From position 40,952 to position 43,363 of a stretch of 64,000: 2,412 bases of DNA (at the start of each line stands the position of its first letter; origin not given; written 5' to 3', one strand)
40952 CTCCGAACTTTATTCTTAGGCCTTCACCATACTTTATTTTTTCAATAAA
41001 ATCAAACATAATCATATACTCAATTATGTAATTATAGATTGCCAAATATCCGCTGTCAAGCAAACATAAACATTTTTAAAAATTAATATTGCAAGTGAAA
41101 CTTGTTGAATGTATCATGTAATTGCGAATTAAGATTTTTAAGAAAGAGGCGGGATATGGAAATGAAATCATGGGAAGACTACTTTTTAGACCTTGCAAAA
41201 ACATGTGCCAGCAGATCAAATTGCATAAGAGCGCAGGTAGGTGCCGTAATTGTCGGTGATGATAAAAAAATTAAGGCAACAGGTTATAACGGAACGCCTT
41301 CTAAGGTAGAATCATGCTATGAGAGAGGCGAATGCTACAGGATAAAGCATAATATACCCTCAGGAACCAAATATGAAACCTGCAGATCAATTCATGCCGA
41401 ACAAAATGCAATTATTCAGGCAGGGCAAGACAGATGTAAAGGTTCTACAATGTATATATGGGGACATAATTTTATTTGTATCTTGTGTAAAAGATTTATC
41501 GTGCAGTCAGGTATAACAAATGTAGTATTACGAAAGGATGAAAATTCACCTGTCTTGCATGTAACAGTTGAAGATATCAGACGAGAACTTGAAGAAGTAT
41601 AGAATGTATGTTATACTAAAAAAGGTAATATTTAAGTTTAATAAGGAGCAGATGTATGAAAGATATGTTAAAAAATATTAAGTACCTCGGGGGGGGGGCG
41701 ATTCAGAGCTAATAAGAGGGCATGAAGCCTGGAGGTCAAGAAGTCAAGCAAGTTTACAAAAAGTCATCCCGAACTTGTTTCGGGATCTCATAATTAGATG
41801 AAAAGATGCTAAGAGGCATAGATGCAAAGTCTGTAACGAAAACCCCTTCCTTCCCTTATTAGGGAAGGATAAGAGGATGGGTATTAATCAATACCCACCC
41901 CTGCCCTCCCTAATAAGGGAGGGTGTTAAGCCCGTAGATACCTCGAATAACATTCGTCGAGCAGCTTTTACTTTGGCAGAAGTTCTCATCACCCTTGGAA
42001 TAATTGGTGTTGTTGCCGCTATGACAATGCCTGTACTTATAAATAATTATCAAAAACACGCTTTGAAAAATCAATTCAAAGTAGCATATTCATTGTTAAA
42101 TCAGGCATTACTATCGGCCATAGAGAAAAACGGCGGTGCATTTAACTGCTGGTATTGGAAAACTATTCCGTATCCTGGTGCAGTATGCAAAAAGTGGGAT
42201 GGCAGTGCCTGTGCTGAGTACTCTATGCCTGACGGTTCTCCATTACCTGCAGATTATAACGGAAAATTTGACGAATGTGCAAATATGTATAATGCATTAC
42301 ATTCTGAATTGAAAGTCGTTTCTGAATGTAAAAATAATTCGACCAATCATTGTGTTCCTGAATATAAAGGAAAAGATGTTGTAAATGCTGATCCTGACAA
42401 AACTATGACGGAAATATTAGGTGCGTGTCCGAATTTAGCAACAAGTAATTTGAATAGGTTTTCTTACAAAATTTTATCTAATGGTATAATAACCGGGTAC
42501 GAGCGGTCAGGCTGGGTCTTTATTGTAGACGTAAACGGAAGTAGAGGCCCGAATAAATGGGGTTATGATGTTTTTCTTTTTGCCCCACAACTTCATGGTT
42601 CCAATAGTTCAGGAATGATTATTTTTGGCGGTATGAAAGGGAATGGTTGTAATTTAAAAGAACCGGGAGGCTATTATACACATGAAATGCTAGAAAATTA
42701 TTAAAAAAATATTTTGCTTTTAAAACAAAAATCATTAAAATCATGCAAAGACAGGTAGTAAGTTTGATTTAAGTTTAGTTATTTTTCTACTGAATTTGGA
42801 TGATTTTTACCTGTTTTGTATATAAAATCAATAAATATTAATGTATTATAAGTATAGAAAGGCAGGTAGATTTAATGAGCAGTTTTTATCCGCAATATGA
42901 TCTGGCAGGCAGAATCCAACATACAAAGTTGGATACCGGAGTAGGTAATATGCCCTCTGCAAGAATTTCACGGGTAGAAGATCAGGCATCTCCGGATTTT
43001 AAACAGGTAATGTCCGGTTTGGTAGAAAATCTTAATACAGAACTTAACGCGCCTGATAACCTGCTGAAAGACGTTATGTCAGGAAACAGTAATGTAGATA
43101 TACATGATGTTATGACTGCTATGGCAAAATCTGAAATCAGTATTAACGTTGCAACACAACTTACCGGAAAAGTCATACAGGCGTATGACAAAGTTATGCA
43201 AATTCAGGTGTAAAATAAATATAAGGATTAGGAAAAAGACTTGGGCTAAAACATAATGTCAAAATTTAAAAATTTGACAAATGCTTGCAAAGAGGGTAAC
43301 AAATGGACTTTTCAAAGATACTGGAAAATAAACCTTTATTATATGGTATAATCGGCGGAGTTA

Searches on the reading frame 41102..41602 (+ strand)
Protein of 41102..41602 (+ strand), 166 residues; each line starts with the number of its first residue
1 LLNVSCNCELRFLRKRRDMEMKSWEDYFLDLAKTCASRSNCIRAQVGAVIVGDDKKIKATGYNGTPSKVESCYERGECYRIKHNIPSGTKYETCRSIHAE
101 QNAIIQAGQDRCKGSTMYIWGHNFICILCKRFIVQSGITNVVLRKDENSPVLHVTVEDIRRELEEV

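Call 36: search_protein_families(library=pfam, max_evalue=0.00001, proteins=[window:41102-41602:+])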
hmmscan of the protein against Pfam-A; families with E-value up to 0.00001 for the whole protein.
window:41102-41602:+ (166 aa): 2 families
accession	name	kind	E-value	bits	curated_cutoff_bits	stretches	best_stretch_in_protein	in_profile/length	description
PF00383.29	dCMP_cyt_deam_1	-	7e-20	71.3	25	1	23-143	2-100/102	Cytidine and deoxycytidylate deaminase zinc-binding region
PF14437.12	MafB19-deam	-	4.6e-11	43.2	27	1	23-146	2-102/142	MafB19-like deaminase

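Call 39: find_encoding_contigs(protein=window:41102-41602:+, flank=2500, max_places=10)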
Protein window:41102-41602:+ (166 aa): no gene with exactly this product is on record in the collection.

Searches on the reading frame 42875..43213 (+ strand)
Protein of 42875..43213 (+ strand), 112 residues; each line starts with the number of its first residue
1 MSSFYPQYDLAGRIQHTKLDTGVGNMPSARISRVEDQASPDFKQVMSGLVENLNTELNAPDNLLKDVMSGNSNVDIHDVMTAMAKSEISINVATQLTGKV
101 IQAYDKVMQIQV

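Call 36: search_protein_families(library=pfam, max_evalue=0.00001, proteins=[window:42875-43213:+])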
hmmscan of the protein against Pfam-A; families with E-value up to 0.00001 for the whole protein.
window:42875-43213:+ (112 aa): 1 family
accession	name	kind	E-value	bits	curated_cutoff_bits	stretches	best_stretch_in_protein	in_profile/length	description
PF02049.23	FliE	-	1.2e-17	64.2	22.4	1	35-112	13-89/89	Flagellar hook-basal body complex protein FliE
